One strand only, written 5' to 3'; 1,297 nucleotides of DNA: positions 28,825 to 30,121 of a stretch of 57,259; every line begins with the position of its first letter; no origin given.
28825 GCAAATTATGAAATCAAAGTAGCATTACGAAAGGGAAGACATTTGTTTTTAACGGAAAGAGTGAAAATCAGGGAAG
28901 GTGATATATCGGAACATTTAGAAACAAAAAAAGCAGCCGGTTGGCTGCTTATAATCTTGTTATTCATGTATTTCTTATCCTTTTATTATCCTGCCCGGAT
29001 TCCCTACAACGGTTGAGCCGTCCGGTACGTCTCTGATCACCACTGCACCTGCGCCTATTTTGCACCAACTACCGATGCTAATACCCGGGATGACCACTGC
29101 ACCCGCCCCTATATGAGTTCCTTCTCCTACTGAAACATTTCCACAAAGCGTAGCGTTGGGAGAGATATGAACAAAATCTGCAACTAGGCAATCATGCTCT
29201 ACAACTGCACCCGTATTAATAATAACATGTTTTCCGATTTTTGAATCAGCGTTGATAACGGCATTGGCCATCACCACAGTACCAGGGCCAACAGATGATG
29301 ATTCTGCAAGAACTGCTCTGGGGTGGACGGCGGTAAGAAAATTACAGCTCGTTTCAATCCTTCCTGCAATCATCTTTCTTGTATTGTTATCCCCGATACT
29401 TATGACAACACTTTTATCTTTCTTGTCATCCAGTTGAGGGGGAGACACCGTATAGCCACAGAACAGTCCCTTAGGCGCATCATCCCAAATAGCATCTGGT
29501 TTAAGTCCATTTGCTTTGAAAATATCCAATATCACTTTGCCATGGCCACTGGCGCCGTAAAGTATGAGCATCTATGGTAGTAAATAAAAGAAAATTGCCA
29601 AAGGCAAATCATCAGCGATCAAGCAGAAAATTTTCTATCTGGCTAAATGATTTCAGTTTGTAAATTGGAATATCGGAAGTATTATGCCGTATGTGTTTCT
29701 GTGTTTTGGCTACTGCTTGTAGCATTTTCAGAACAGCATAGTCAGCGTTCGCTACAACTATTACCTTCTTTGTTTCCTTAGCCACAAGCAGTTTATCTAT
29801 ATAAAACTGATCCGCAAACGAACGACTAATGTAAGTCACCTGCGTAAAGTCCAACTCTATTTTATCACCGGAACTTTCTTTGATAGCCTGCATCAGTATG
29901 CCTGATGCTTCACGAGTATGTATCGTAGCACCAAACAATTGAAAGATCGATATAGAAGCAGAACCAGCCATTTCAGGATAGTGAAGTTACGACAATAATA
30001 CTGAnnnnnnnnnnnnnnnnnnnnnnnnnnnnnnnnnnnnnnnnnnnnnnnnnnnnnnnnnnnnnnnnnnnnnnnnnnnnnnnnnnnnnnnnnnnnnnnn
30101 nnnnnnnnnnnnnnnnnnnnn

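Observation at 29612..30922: STAS-like protein + STAS-GHKL ATPase pair inserted in-operon between the initiating sugar transferase and its acetyltransferase: candidate orphan partner-switching or conflict module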

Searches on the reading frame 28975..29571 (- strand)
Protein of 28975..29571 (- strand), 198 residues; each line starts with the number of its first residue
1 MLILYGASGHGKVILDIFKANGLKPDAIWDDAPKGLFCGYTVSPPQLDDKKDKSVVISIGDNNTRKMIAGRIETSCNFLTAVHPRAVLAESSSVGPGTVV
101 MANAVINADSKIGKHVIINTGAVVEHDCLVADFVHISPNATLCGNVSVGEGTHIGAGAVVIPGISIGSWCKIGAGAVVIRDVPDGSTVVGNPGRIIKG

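Call 3: search_protein_families(library=pfam, proteins=[window:28975-29571:-], max_evalue=1)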
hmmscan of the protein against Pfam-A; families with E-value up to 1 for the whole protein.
window:28975-29571:- (198 aa): 6 families
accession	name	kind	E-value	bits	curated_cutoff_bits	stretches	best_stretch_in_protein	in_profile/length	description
PF00132.30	Hexapep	-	2.7e-23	81.1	27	5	145-179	1-35/36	Bacterial transferase hexapeptide (six repeats)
PF17836.7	PglD_N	-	1.6e-14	54.7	23.4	1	2-71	2-77/78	PglD N-terminal domain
PF25084.1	LbH_EIF2B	-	3.9e-10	40.1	54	2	81-169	17-102/105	EIF2B subunit epsilon LbH domain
PF14602.12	Hexapep_2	-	5.6e-06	26.4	27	1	146-178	2-32/34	Hexapeptide repeat of succinyl-transferase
PF25087.1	GMPPB_C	-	0.04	14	39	2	91-168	22-102/110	GMPPB C-terminal domain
PF25247.1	LbH_GLGC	-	0.7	10.3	27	1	93-126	75-107/135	GLGC left-handed parallel beta-helix domain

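Call 5: search_protein_families(library=ncbifam, proteins=[window:28975-29571:-], max_evalue=1)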
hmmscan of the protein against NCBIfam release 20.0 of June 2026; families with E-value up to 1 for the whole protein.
window:28975-29571:- (198 aa): 55 families (the best 25 are shown)
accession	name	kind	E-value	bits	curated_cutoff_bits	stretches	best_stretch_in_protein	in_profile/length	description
TIGR03570.1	NeuD_NnaD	subfamily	4.8e-68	228.7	160.8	1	2-194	2-202/202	NeuD/PglB/VioB family sugar acetyltransferase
TIGR03532.1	DapD_Ac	equivalog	5.7e-18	65.4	231.75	1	36-197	45-212/231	2,3,4,5-tetrahydropyridine-2,6-dicarboxylate N-acetyltransferase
NF002060.0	PRK00892.1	subfamily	1.5e-15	57.1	207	2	79-143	101-165/345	UDP-3-O-(3-hydroxymyristoyl)glucosamine N-acyltransferase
TIGR01853.1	lipid_A_lpxD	equivalog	2.3e-15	56.4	242.5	2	129-196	106-173/325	UDP-3-O-(3-hydroxymyristoyl)glucosamine N-acyltransferase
NF003657.0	PRK05289.1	equivalog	5.6e-14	51.9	226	2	124-195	121-192/264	acyl-ACP--UDP-N-acetylglucosamine O-acyltransferase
NF041874.1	EPS_EpsC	equivalog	3.6e-13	49.6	150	2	163-197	131-165/168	serine O-acetyltransferase EpsC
TIGR01172.1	cysE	equivalog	1.2e-12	48.2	210.65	2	164-194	132-162/162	serine O-acetyltransferase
TIGR01852.1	lipid_A_lpxA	equivalog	6.5e-12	45.3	231.05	2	124-195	116-187/254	acyl-ACP--UDP-N-acetylglucosamine O-acyltransferase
NF007499.0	PRK10092.1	equivalog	2.2e-11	43.9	314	2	140-197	124-181/183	maltose O-acetyltransferase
NF058585.1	HptprglPActTf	PfamEq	7.1e-11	42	300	2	144-197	105-158/172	heptaprenylglyceryl phosphate O-acetyltransferase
NF008349.0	PRK11132.1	equivalog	1.4e-09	37.5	397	1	114-196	152-244/273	serine O-acetyltransferase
NF007240.0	PRK09677.1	equivalog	2.2e-09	37.1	243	1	145-197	130-182/192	putative lipopolysaccharide biosynthesis O-acetyl transferase WbbJ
TIGR03308.1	phn_thr-fam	hypoth_equivalog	1.6e-08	34.7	201.65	1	145-197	108-160/204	phosphonate metabolim protein, transferase hexapeptide repeat family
TIGR01173.1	glmU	equivalog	2.7e-08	33.1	366.85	2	77-149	272-342/452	bifunctional UDP-N-acetylglucosamine diphosphorylase/glucosamine-1-phosphate N-acetyltransferase GlmU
NF010940.0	PRK14360.1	equivalog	6.4e-08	31.6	602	2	147-192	392-437/452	bifunctional UDP-N-acetylglucosamine diphosphorylase/glucosamine-1-phosphate N-acetyltransferase GlmU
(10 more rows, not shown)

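Call 69: find_related_loci(query=window:28975-29571:-, collection=metagenome_contigs, flank=5000)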
Query window:28975-29571:- (198 aa) in metagenome_contigs; peptide patterns used: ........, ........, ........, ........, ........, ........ (x = any residue, [..] = any of these).
600 stretches matched a pattern (row limit reached: there are more); 503 encode a relative of the query (tblastn E <= 1e-3); the best 80 are kept; 80 distinct loci.
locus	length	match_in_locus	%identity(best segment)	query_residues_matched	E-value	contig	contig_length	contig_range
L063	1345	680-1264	55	1-196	5e-73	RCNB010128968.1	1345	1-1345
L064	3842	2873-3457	56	1-197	2e-68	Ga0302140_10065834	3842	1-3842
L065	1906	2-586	59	1-197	2e-69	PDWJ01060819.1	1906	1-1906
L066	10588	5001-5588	56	2-197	5e-67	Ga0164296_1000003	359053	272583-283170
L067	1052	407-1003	56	2-197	7e-72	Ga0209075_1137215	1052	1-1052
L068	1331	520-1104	55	2-197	7e-71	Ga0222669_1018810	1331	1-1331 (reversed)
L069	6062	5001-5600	57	1-197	3e-66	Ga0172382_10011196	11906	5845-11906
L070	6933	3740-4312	56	4-197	5e-66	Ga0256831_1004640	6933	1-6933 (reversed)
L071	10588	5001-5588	54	1-197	3e-66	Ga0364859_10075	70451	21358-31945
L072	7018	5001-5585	57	1-197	5e-66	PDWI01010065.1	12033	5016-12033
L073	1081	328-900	56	4-197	1e-70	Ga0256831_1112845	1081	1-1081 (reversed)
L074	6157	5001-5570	56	4-197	2e-65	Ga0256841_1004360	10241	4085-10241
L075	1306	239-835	55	2-197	8e-69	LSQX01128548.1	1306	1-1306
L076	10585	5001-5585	56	2-197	7e-65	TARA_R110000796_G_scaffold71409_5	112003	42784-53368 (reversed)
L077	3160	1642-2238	55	2-197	8e-65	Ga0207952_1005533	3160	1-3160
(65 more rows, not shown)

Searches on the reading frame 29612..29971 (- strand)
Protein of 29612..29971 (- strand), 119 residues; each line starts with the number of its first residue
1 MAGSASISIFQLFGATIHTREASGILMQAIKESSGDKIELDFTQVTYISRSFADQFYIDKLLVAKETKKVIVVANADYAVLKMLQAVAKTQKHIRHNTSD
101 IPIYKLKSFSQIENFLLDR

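Call 3: search_protein_families(library=pfam, proteins=[window:29612-29971:-], max_evalue=1)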
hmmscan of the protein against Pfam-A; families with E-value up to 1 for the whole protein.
window:29612-29971:- (119 aa): 4 families
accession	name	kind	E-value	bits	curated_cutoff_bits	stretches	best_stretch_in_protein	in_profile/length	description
PF14213.11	DUF4325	-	0.0008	19.5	23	1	30-55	9-36/64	STAS-like domain of unknown function (DUF4325)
PF03841.19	SelA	-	0.049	13.1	22.8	1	14-94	14-89/367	L-seryl-tRNA selenium transferase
PF13466.11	STAS_2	-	0.055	14.1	29.2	1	33-86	24-76/80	STAS domain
PF25529.1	Ig_ENGASE1_C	-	0.083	13.4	27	1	35-70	56-90/117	ENGASE1-like, C-terminal immunoglobulin-like domain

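Call 4: search_protein_families(library=padloc, proteins=[window:29612-29971:-], max_evalue=1)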
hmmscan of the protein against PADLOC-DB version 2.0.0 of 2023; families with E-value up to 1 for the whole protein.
window:29612-29971:- (119 aa): 0 families

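Call 5: search_protein_families(library=ncbifam, proteins=[window:29612-29971:-], max_evalue=1)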
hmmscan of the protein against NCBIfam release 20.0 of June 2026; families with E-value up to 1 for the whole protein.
window:29612-29971:- (119 aa): 2 families
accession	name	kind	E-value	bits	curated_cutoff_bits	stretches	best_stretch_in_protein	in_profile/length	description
NF007123.0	PRK09564.1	equivalog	0.023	13.4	458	1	46-96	128-177/444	CoA-disulfide reductase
NF008883.0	PRK11915.1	equivalog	0.049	12.2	698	1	46-107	120-182/621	lysophospholipid acyltransferase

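Call 7: find_homologous_proteins(query=window:29612-29971:-)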
Query window:29612-29971:- (119 aa): 26 proteins with E <= 0.001 among 28 candidates.
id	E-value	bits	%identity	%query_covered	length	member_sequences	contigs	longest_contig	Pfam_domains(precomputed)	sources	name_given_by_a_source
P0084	7.1e-68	243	100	100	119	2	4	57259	-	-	-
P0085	1.0e-36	143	62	98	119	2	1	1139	-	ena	-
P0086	6.1e-30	121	55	98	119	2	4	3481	-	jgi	jgi:hypothetical protein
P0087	1.7e-29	120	56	98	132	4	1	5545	-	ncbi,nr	ncbi:MAG TPA: hypothetical protein VN726_20585 [Hanamia sp.]|nr:hypothetical protein [Hanamia sp.]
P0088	1.9e-29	120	55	98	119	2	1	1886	-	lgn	-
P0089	4.1e-29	119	55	98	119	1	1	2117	-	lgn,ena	-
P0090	1.4e-28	117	55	98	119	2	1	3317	-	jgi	jgi:hypothetical protein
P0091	2.9e-28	116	54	98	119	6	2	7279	-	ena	-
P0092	4.2e-28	116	54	98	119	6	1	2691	-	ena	-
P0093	6.6e-28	115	55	98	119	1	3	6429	-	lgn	-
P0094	6.9e-28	115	50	98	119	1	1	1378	-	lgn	-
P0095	7.3e-28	115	55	98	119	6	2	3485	-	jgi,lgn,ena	-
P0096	7.7e-28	115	54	98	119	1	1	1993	-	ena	-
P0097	5.0e-27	112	52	98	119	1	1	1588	-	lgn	-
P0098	2.8e-26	110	50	98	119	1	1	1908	-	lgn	-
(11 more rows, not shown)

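Call 31: search_solved_structures(query=A3, max_evalue=10, show_alignments=2)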
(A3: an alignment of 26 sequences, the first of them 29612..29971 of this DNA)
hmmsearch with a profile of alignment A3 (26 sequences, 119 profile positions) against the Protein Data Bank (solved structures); distinct sequences matched with E-value up to 10: 3.
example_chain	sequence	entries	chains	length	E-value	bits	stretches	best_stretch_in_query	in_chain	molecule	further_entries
1ckv_A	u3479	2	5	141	0.041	16.9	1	50-95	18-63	PROTEIN (PROTEIN B) | Methane monooxygenase regulatory protein B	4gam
2ltr_A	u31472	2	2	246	0.83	12.7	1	87-117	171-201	Protein RDE-4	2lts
6xye_B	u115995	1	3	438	1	12.4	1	20-63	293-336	Fusion glycoprotein F1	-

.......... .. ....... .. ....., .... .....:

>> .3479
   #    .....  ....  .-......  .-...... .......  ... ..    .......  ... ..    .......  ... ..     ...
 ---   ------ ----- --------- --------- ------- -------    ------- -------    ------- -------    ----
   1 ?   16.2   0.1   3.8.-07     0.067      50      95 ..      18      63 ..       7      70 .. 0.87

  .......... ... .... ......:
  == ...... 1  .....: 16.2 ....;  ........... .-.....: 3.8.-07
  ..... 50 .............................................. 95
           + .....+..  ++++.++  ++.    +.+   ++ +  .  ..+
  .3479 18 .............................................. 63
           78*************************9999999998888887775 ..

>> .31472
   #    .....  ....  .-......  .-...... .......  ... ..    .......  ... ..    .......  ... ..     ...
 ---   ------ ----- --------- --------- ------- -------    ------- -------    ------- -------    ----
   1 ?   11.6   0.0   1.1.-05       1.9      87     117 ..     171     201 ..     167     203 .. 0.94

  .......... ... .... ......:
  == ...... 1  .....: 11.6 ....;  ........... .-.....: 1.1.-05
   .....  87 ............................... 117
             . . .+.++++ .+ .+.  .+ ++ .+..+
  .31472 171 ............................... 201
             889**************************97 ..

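Call 42: predict_structure(alignment_id=A3)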
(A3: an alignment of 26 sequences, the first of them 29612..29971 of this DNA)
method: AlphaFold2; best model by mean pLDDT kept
length: 119 residues; sequences in the alignment: 26
mean_pLDDT: 84.0   pTM: 0.72
mean pLDDT of the five models: 84.0, 82.5, 82.4, 79.4, 77.1
residues with pLDDT >= 90: 71; 70-90: 25; 50-70: 18; < 50: 5
segments of 3 or more residues with pLDDT < 50: 95-98
pLDDT, mean of each block of 10 residues (from residue 1): 83 94 94 90 94 94 90 91 89 54 69 63
secondary structure, 60 per line:
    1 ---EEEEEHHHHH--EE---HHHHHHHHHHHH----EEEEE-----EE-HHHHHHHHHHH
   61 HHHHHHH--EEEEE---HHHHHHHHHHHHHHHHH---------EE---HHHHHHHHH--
elements in order: E4-8 H9-13 H21-32 E37-41 H50-67 E70-74 H78-94 H109-117

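Call 46: fold_search(model_id=the predicted structure, library=pdb)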
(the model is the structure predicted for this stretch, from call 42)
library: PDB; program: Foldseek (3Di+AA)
matches with E <= 10: 787; with E <= 0.001: 0
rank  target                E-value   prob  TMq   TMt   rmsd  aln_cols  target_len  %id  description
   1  9ikv_A                1.0e-02  1.00  0.53  0.14   5.8       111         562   12  human SLC26A7 with iodide (released 2025-07-02)
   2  7lhv_A                1.7e-02  0.98  0.53  0.13   7.0       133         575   10  Structure of Arabidopsis thaliana sulfate transporter AtSULTR4;1 (released 2021-08-11)
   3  2vy9_A                2.0e-02  0.94  0.44  0.45   8.0       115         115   10  Molecular architecture of the stressosome, a signal integration and transduction hub (released 2008-10-14)
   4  9ikx_A                2.7e-02  0.99  0.55  0.14   5.9       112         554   13  human SLC26A7 apo state (released 2025-07-02)
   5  9ias_A                2.9e-02  0.98  0.51  0.14   7.1       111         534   14  Sulfate transporter SLC26A11 in nanodiscs with nanobody Nb4 (released 2026-03-04)
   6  1thn_B                2.9e-02  0.96  0.48  0.49   8.1       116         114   13  Crystal Structures of the ADP and ATP bound forms of the Bacillus Anti-sigma factor SpoIIAB in complex with the Anti-a (released 2004-06-15)
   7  6jhk_B                3.5e-02  0.97  0.52  0.54   8.7       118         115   14  Crystal Structure of Bacillus subtilis RsbS (released 2019-09-11)
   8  7xul_A                3.7e-02  0.96  0.43  0.09   7.3        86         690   16  Human SLC26A3 in complex with Tenidap (released 2023-05-24)
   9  1vc1_A                4.5e-02  0.99  0.51  0.55   5.0       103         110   17  Crystal structure of the TM1442 protein from Thermotoga maritima, a homolog of the Bacillus subtilis general stress re (released 2004-09-28)
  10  7ch1_A                5.1e-02  0.87  0.44  0.10   8.9       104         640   10  The overall structure of SLC26A9 (released 2020-08-26)
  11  4xs5_C                5.5e-02  0.91  0.40  0.40   7.3        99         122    7  Crystal structure of Sulfate transporter/antisigma-factor antagonist STAS from Dyadobacter fermentans DSM 18053 (released 2015-02-11)
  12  1tid_B                5.5e-02  0.85  0.47  0.47   8.0       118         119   13  Crystal Structures of the ADP and ATP bound forms of the Bacillus Anti-sigma factor SpoIIAB in complex with the Anti-a (released 2004-06-15)
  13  3ztb_A                7.1e-02  0.91  0.43  0.44   5.9        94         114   15  The bacterial stressosome: a modular system that has been adapted to control secondary messenger signaling (released 2012-02-22)
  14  3nwr                  7.1e-02  0.90  0.52  0.20   4.8       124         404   12  Crystal structure of a rubisco-like protein from Burkholderia fungorum (released 2010-07-28)
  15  7v75                  7.1e-02  0.85  0.46  0.10  12.5       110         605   14  Thermostabilized human prestin in complex with salicylate (released 2022-08-31)
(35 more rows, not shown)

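Call 68: find_encoding_contigs(protein=P0084, flank=10000, max_places=6)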
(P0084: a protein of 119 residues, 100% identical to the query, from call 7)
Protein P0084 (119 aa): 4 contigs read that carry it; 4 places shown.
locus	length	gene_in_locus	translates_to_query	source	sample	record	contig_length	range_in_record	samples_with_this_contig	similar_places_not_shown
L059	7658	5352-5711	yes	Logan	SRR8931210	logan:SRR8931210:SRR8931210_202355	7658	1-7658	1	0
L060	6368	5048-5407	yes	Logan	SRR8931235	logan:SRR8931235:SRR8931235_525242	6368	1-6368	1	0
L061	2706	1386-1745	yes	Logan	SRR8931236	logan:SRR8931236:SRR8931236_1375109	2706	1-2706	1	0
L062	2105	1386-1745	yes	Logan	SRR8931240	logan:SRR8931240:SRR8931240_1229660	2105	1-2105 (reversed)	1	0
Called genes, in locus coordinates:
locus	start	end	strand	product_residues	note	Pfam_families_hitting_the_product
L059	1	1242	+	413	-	?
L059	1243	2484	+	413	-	PF13439:Glyco_transf_4, PF13579:Glyco_trans_4_4, PF00534:Glycos_transf_1, PF13692:Glyco_trans_1_4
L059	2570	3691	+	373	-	PF02350:Epimerase_2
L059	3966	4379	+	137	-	PF02397:Bac_transf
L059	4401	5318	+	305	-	-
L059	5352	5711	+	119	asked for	-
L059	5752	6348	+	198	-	PF17836:PglD_N, PF25084:LbH_EIF2B, PF25087:GMPPB_C (faint), PF00132:Hexapep, PF14602:Hexapep_2 (weak)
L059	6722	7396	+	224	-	PF17836:PglD_N, PF25084:LbH_EIF2B (faint), PF25087:GMPPB_C (faint), PF00132:Hexapep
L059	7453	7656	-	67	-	?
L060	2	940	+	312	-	?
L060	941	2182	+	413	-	PF13439:Glyco_transf_4, PF13579:Glyco_trans_4_4, PF00534:Glycos_transf_1, PF13692:Glyco_trans_1_4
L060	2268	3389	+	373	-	PF02350:Epimerase_2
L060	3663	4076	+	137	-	PF02397:Bac_transf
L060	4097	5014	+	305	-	-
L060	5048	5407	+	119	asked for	-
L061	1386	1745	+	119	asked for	-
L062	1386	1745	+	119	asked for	-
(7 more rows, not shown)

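Call 78: search_protein_families(library=phrogs, proteins=[window:29612-29971:-], max_evalue=0.01)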
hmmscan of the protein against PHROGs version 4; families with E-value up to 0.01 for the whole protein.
window:29612-29971:- (119 aa): 0 families
